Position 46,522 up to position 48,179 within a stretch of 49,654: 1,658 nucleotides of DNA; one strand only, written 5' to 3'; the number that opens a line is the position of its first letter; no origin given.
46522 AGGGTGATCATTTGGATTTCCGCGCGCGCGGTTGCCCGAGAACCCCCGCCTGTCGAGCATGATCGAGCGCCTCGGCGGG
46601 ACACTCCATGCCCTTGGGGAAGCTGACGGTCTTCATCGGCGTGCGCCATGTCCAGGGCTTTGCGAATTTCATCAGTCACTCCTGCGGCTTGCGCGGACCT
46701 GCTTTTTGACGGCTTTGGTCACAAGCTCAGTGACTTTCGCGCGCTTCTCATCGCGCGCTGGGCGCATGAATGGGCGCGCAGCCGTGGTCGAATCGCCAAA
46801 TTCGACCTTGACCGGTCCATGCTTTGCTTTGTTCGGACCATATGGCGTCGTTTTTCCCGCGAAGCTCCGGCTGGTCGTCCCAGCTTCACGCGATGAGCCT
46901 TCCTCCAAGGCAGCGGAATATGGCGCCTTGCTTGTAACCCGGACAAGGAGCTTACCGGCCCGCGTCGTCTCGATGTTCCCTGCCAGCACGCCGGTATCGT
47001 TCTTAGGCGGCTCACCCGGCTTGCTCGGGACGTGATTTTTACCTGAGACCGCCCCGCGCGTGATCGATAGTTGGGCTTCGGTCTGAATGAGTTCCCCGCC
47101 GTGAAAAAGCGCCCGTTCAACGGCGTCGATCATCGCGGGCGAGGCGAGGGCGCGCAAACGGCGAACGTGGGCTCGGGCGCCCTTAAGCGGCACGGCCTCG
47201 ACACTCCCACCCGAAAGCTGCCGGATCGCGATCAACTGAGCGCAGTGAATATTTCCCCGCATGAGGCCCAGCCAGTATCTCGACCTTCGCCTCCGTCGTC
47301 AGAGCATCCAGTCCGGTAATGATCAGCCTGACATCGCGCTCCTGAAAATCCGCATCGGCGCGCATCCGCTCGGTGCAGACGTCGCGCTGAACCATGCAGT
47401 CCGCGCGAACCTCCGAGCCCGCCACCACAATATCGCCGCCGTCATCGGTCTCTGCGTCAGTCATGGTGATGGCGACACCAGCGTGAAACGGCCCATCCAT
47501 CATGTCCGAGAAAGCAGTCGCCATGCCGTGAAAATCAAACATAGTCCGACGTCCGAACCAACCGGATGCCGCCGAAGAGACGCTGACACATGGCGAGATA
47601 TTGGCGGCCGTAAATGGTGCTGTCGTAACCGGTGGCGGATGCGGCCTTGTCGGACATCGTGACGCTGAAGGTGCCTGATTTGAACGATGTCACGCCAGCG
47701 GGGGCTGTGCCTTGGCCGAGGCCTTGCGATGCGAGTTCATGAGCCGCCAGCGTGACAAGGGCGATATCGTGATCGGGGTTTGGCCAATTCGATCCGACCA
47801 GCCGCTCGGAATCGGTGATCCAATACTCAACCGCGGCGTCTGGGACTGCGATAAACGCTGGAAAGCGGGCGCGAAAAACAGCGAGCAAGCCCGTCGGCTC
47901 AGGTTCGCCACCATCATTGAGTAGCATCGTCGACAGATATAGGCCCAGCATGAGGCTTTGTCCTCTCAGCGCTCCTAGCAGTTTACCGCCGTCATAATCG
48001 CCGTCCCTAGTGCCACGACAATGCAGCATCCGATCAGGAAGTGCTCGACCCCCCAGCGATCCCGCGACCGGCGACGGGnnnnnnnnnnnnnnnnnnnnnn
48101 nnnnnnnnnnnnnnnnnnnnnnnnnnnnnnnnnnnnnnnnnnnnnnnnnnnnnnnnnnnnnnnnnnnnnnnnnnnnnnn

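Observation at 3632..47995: Seven-copy 13-14-nt motif at fixed distance upstream of late genes: candidate phage-specific promoters with short or absent leaders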

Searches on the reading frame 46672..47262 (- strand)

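Call 9: search_protein_families(library=phrogs, proteins=[window:46672-47262:-])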
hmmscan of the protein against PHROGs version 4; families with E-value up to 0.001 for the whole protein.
window:46672-47262:- (196 aa): 2 families
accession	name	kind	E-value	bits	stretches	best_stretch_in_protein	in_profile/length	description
phrog_5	-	connector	1.5e-12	48.9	1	27-190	96-214/239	tail completion or Neck1 protein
phrog_222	-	connector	0.00012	22.9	1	132-191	167-202/276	tail completion or Neck1 protein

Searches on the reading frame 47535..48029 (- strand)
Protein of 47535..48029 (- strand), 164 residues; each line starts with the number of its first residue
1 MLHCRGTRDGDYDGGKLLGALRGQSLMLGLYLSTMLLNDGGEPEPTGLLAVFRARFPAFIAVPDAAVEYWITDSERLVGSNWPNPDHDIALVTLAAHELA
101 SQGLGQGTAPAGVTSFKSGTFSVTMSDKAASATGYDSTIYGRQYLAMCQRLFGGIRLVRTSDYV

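Call 9: search_protein_families(library=phrogs, proteins=[window:47535-48029:-])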
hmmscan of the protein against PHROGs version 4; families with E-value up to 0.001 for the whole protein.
window:47535-48029:- (164 aa): 1 family
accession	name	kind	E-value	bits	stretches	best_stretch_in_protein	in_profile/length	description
phrog_302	-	head and packaging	4.3e-23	82.5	1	49-159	15-131/155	virion structural protein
